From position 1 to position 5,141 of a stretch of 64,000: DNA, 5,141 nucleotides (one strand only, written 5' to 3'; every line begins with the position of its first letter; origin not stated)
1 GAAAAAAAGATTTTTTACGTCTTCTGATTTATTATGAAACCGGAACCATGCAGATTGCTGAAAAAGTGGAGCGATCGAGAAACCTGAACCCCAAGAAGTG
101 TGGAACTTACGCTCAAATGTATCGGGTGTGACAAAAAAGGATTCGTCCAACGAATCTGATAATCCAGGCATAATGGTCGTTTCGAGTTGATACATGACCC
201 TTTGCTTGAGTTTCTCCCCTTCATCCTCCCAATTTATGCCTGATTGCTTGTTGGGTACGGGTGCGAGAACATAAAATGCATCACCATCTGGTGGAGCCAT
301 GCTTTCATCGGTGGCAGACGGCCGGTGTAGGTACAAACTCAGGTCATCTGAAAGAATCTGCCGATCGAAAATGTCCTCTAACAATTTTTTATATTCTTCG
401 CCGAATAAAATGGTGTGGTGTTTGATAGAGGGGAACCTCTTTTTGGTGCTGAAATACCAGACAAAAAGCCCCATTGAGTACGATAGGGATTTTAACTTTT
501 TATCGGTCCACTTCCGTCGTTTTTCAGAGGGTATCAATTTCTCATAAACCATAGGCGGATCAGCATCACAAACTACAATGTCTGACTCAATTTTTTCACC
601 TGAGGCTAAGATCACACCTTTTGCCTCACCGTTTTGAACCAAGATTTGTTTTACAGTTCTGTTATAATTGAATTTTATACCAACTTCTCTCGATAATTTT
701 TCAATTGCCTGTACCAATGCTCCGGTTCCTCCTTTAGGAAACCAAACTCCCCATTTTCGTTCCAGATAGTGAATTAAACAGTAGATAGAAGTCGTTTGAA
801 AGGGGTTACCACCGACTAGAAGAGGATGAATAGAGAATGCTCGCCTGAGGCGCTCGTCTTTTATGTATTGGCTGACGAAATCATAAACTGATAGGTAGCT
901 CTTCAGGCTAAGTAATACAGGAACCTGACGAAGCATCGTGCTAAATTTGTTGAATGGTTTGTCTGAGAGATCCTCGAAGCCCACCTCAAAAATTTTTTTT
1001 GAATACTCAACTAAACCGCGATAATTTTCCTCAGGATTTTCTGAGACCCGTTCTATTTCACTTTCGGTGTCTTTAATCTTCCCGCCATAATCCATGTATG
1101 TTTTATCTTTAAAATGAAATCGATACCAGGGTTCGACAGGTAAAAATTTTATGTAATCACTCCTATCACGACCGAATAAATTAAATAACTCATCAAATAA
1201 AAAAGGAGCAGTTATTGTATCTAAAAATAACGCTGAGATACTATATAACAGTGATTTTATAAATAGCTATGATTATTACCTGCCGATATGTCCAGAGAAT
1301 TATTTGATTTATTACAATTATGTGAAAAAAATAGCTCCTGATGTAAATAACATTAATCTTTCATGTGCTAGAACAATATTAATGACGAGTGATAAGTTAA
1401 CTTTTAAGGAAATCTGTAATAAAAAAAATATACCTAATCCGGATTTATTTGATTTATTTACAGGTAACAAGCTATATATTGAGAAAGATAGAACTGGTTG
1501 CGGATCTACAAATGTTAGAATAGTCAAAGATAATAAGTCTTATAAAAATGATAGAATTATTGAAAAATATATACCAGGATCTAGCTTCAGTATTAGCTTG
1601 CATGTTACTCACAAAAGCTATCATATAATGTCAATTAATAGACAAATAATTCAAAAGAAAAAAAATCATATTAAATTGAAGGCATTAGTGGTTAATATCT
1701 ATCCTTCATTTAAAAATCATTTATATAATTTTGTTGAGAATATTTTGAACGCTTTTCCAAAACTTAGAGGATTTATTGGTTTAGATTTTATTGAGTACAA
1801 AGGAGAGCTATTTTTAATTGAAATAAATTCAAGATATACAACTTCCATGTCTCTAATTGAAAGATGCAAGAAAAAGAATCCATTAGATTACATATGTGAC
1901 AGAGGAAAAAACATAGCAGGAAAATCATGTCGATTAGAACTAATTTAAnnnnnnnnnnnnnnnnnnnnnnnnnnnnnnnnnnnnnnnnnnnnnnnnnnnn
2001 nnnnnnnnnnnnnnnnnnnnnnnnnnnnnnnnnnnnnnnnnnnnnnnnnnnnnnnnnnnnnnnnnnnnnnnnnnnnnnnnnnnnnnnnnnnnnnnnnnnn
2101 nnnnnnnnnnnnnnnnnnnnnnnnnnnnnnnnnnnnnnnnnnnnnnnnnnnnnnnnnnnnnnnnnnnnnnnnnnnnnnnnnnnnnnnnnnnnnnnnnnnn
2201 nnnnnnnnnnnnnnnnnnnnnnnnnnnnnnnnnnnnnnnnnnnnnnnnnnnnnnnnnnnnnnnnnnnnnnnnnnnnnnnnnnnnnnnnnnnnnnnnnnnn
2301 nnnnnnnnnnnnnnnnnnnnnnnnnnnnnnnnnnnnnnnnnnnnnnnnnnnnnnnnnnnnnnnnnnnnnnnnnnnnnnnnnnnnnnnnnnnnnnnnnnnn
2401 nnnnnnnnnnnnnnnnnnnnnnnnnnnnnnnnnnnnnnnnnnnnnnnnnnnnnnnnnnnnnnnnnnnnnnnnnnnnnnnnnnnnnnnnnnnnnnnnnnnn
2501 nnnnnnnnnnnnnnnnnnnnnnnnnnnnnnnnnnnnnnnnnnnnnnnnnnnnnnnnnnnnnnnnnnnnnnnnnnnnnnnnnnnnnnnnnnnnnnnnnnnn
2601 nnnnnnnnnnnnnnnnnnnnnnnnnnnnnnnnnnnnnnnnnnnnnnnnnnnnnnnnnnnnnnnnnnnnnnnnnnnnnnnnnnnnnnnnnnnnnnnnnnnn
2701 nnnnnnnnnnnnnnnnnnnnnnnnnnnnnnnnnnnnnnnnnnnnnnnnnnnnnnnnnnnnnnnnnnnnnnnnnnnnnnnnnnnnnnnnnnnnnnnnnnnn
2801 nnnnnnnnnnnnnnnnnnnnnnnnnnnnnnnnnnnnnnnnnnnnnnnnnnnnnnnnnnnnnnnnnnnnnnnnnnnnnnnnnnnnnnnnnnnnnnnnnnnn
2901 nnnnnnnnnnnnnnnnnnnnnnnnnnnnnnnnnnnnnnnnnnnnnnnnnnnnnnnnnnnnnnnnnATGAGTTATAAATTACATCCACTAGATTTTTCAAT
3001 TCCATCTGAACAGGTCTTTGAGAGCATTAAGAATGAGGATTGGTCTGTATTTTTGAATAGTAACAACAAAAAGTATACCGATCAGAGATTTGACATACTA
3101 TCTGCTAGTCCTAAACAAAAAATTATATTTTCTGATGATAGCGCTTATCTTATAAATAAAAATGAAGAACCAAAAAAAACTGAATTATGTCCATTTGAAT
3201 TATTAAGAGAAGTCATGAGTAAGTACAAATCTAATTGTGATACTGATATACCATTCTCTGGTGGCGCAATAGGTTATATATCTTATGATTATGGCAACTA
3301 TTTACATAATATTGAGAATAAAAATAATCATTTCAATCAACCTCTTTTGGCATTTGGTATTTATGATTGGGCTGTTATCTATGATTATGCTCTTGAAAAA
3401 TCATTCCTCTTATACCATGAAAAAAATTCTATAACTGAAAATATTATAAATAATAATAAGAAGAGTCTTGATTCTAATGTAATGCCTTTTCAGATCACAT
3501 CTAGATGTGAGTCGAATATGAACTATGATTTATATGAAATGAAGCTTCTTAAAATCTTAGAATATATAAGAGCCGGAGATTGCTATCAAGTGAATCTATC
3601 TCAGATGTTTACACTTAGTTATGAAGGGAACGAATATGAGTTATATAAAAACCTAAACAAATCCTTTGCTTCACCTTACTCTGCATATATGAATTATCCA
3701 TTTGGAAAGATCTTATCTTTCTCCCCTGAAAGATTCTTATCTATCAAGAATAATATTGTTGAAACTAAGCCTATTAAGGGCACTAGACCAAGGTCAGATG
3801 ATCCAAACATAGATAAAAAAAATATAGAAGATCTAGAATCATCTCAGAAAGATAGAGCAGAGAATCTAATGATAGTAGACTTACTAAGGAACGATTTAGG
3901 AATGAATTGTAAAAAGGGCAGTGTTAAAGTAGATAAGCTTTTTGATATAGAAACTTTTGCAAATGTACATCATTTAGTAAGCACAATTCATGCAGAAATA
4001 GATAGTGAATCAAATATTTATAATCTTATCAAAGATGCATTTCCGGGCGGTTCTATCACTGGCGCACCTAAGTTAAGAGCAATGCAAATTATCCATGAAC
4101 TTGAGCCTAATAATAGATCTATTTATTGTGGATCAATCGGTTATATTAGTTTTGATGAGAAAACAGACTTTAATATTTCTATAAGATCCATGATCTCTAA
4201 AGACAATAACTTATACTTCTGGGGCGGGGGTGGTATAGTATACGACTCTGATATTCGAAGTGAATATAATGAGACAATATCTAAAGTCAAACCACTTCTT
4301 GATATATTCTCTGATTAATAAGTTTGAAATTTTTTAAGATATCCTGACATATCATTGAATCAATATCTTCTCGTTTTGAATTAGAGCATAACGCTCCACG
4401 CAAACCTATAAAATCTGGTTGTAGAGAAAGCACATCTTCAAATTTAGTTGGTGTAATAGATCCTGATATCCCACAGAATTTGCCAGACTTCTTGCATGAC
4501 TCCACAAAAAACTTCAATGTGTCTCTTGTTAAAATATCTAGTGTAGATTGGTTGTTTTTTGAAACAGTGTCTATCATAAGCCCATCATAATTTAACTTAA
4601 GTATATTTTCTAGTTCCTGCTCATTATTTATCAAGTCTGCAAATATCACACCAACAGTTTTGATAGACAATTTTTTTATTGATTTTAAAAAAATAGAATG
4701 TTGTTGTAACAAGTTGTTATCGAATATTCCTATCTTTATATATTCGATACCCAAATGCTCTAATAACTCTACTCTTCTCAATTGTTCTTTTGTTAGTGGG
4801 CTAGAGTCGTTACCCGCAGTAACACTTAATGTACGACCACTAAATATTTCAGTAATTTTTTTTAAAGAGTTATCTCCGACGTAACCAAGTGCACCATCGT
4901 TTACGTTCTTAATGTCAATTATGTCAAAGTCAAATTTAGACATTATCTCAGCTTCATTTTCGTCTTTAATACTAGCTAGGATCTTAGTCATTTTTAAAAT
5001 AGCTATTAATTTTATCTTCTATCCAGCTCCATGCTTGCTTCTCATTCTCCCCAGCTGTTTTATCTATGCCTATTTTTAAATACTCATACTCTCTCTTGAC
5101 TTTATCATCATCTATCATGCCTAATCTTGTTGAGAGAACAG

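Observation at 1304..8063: Methanofuran/H4MPT-type cofactor biosynthesis island in a genome that also carries sox genes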

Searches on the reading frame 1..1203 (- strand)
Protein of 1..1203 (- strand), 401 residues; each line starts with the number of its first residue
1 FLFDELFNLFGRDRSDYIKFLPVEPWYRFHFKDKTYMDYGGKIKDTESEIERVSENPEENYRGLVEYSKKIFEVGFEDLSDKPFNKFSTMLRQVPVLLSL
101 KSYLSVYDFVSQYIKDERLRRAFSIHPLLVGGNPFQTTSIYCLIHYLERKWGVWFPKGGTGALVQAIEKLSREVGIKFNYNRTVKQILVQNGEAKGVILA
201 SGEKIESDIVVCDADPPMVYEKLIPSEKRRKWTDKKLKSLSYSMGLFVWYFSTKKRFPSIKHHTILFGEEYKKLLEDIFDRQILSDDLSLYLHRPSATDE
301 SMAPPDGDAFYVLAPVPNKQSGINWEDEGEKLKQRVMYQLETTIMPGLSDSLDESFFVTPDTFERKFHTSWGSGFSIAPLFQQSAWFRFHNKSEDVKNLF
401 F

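Call 15: find_related_loci(query=window:1-1203:-, collection=metagenome_contigs, flank=6000)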
Query window:1-1203:- (401 aa) in metagenome_contigs; peptide patterns used: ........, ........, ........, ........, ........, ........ (x = any residue, [..] = any of these).
600 stretches matched a pattern (row limit reached: there are more); 517 encode a relative of the query (tblastn E <= 1e-3); the best 80 are kept; 80 distinct loci.
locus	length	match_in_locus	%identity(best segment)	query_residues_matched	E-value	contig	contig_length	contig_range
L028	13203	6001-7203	98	1-401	0e+0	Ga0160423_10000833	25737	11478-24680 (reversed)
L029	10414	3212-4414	97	1-401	0e+0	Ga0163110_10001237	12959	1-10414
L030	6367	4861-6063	66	1-401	0e+0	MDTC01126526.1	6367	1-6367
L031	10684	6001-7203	67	1-401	0e+0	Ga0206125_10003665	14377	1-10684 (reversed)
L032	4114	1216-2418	65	1-401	0e+0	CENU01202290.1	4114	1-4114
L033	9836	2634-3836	65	1-401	0e+0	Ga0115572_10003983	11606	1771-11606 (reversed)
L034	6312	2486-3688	65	1-401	0e+0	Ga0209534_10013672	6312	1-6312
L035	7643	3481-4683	65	1-401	0e+0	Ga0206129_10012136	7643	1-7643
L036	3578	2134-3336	66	1-401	0e+0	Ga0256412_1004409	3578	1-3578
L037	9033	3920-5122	66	1-401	0e+0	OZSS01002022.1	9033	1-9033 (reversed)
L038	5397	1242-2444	65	1-401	0e+0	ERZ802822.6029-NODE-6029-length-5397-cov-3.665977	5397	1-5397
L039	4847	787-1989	65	1-401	0e+0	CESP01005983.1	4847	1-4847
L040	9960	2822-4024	65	1-401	0e+0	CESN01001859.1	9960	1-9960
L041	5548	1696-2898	65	1-401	0e+0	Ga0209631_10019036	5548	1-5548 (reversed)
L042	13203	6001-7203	65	1-401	0e+0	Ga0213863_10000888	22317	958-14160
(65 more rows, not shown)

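Call 58: search_protein_families(library=pfam, proteins=[window:1-1203:-, L028:5794-8118:+], max_evalue=0.00001)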
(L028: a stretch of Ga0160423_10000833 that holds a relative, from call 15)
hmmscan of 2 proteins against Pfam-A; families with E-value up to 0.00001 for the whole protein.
window:1-1203:- (401 aa): 1 family
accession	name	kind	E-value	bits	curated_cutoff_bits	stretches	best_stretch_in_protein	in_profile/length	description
PF01593.30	Amino_oxidase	-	7.2e-14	52.3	19.8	1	20-401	69-415/443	Flavin containing amine oxidoreductase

L028:5794-8118:+ (774 aa): 7 families
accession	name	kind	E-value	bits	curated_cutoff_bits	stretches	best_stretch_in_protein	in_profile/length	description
PF00494.24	SQS_PSY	-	4.6e-54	184.3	26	1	511-755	2-262/263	Squalene/phytoene synthase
PF01593.30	Amino_oxidase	-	1.1e-35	124.2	19.8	1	21-489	2-436/443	Flavin containing amine oxidoreductase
PF13450.12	NAD_binding_8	-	6.8e-12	45.9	21.9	1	15-76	1-62/68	NAD(P)-binding Rossmann-like domain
PF07992.20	Pyr_redox_2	-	4.9e-08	33.2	26.1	0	13-53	3-44/291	Pyridine nucleotide-disulphide oxidoreductase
PF01266.30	DAO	-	9.7e-08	32.3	27.9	0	14-57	3-46/353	FAD dependent oxidoreductase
PF03486.20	HI0933_like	-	1.6e-06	28.2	50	0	12-59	2-49/244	HI0933-like protein Rossmann domain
PF00890.30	FAD_binding_2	-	2.2e-06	27.6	20.4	0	15-59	4-47/414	FAD binding domain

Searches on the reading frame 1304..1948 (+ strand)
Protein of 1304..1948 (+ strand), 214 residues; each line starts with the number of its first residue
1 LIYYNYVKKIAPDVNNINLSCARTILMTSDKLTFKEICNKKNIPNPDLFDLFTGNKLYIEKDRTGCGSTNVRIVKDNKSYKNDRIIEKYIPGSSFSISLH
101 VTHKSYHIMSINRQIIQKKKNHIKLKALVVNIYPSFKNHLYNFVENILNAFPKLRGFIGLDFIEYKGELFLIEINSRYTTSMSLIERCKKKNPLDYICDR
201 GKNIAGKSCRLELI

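Call 3: search_protein_families(library=pfam, proteins=[window:1304-1948:+], max_evalue=0.01)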
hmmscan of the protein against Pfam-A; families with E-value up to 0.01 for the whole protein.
window:1304-1948:+ (214 aa): 2 families
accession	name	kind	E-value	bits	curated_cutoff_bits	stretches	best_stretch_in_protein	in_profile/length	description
PF02655.19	ATP-grasp_3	-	1.1e-26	94.3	23.2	1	29-181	2-160/160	ATP-grasp domain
PF13535.11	ATP-grasp_4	-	0.0012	19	27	1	79-177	50-151/160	ATP-grasp domain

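Call 4: search_protein_families(library=ncbifam, proteins=[window:1304-1948:+], max_evalue=0.01)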
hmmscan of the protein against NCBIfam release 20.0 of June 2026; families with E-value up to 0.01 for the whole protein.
window:1304-1948:+ (214 aa): 6 families
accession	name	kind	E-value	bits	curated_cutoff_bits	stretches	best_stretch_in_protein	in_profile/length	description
NF040722.1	MfnD_Meth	equivalog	4.9e-19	68.8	400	1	4-185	93-258/288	tyramine--L-glutamate ligase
NF009406.0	PRK12767.1-5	equivalog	1.7e-07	30.6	271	1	61-182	154-275/327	carbamoyl phosphate synthase-like protein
NF053643.1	Ddl_archaea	equivalog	4.9e-06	25.8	500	1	20-194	96-288/367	putative pseudomurein biosynthesis ATP-grasp protein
TIGR01205.1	D_ala_D_alaTIGR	subfamily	0.0011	18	245.65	0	73-191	174-301/318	D-alanine--D-alanine ligase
TIGR03909.1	pyrrolys_PylC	equivalog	0.0013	17.5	248.3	1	28-179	99-254/374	3-methylornithine--L-lysine ligase PylC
NF009402.0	PRK12767.1-1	equivalog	0.0017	17.3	218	1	14-182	99-280/329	carbamoyl phosphate synthase-like protein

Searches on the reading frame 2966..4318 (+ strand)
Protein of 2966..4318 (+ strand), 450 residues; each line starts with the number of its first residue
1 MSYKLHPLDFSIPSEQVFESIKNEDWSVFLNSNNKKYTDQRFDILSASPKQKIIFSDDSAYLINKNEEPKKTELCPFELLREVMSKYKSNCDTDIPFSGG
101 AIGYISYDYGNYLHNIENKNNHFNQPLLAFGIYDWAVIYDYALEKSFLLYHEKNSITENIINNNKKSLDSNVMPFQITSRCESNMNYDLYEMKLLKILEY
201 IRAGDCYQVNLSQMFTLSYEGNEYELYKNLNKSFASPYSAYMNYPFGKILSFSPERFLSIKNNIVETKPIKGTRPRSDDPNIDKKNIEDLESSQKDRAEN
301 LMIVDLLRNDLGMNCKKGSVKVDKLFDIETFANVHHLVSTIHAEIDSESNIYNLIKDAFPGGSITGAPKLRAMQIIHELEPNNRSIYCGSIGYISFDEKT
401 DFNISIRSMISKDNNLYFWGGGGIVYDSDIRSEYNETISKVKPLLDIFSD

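Call 3: search_protein_families(library=pfam, proteins=[window:2966-4318:+], max_evalue=0.01)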
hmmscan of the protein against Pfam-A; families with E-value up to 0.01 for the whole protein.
window:2966-4318:+ (450 aa): 2 families
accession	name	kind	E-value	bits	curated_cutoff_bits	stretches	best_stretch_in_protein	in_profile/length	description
PF00425.24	Chorismate_bind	-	1.2e-87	294.1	27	1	190-440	5-257/257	chorismate binding enzyme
PF04715.19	Anth_synt_I_N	-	4.8e-26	92.1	23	1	15-141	6-133/140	Anthranilate synthase component I, N terminal region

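Call 4: search_protein_families(library=ncbifam, proteins=[window:2966-4318:+], max_evalue=0.01)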
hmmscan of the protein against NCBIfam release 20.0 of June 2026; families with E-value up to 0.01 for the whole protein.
window:2966-4318:+ (450 aa): 26 families (the best 25 are shown)
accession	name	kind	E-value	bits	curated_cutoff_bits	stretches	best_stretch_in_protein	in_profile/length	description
NF012009.0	PRK15465.1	equivalog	2.4e-118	395.5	622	1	15-445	19-448/453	aminodeoxychorismate synthase component 1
TIGR00553.1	pabB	equivalog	4.5e-110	367.8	328.4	1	102-444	2-329/329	aminodeoxychorismate synthase component I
TIGR00564.1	trpE_most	equivalog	4.7e-104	348.9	517.7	1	16-445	8-451/455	anthranilate synthase component I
TIGR01820.1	TrpE-arch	equivalog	4.7e-94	316.2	512.05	1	16-446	3-446/449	anthranilate synthase component I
TIGR01824.1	PabB-clade2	equivalog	1.3e-93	314.2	408.55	1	99-443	1-354/355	aminodeoxychorismate synthase, component I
NF006563.0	PRK09070.1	equivalog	3e-93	312.9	514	1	21-448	19-444/447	aminodeoxychorismate synthase component I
NF005698.0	PRK07508.1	equivalog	2.8e-89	299.3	452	1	103-442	55-373/383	aminodeoxychorismate synthase component I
NF004610.0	PRK05940.1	equivalog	9.7e-85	285.1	568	1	39-446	50-457/467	anthranilate synthase component I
NF010089.0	PRK13574.1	equivalog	2.2e-80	270.7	527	1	4-444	2-414/421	anthranilate synthase component I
NF010087.0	PRK13572.1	equivalog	1.1e-79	268.1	580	1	16-446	13-429/435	anthranilate synthase component I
NF010086.0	PRK13571.1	equivalog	2.2e-72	244.2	693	2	166-445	208-494/510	anthranilate synthase component I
NF004530.0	PRK05877.1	equivalog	1.2e-69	235.6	383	1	95-446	75-413/425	aminodeoxychorismate synthase component I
NF010082.0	PRK13567.1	equivalog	1.1e-60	205.7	576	1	27-447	24-466/468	anthranilate synthase component I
NF010079.0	PRK13564.1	equivalog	3.2e-59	201.1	471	1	51-445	101-508/521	anthranilate synthase component 1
TIGR01823.1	PabB-fungal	equivalog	5.6e-58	196.8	442.55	1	77-448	342-741/742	aminodeoxychorismate synthase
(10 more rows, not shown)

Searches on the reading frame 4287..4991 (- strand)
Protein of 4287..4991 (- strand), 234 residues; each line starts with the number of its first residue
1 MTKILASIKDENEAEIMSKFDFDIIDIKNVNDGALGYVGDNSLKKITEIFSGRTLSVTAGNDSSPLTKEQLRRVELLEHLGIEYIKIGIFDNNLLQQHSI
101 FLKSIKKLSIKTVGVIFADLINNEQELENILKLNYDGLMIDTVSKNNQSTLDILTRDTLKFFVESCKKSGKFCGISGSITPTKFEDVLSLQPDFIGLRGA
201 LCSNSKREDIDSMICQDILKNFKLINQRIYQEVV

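Call 3: search_protein_families(library=pfam, proteins=[window:4287-4991:-], max_evalue=0.01)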
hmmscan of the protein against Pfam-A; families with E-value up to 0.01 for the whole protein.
window:4287-4991:- (234 aa): 1 family
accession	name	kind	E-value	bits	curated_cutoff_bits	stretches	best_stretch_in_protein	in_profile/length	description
PF04476.19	4HFCP_synth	-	1.4e-38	133.4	22.4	1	4-208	1-216/228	4-HFC-P synthase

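Call 4: search_protein_families(library=ncbifam, proteins=[window:4287-4991:-], max_evalue=0.01)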
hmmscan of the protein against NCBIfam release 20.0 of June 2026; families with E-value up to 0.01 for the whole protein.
window:4287-4991:- (234 aa): 5 families
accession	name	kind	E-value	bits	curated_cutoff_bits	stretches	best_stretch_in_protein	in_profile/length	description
NF002576.0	PRK02227.1-5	equivalog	1.1e-41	142.7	297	1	1-209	1-209/236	hypothetical protein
NF002574.0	PRK02227.1-2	subfamily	5.6e-35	120.8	286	1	1-219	1-220/233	hypothetical protein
NF002575.0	PRK02227.1-3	equivalog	4.2e-23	82.3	304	1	3-220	2-230/233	(5-formylfuran-3-yl)methyl phosphate synthase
NF002573.0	PRK02227.1-1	equivalog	2.3e-17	63.1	341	1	4-221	3-229/236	(5-formylfuran-3-yl)methyl phosphate synthase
NF002301.0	PRK01222.2-1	equivalog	0.0014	18.2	232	1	120-208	107-198/217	phosphoribosylanthranilate isomerase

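Call 63: search_solved_structures(query=window:4287-4991:-, max_evalue=0.01, show_alignments=1)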
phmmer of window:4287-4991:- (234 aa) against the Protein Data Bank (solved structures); distinct sequences matched with E-value up to 0.01: 1.
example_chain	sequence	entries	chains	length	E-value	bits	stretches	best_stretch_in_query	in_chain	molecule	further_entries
4rc1_A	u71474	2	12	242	6.7e-11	45.5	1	7-221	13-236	UPF0264 protein MJ1099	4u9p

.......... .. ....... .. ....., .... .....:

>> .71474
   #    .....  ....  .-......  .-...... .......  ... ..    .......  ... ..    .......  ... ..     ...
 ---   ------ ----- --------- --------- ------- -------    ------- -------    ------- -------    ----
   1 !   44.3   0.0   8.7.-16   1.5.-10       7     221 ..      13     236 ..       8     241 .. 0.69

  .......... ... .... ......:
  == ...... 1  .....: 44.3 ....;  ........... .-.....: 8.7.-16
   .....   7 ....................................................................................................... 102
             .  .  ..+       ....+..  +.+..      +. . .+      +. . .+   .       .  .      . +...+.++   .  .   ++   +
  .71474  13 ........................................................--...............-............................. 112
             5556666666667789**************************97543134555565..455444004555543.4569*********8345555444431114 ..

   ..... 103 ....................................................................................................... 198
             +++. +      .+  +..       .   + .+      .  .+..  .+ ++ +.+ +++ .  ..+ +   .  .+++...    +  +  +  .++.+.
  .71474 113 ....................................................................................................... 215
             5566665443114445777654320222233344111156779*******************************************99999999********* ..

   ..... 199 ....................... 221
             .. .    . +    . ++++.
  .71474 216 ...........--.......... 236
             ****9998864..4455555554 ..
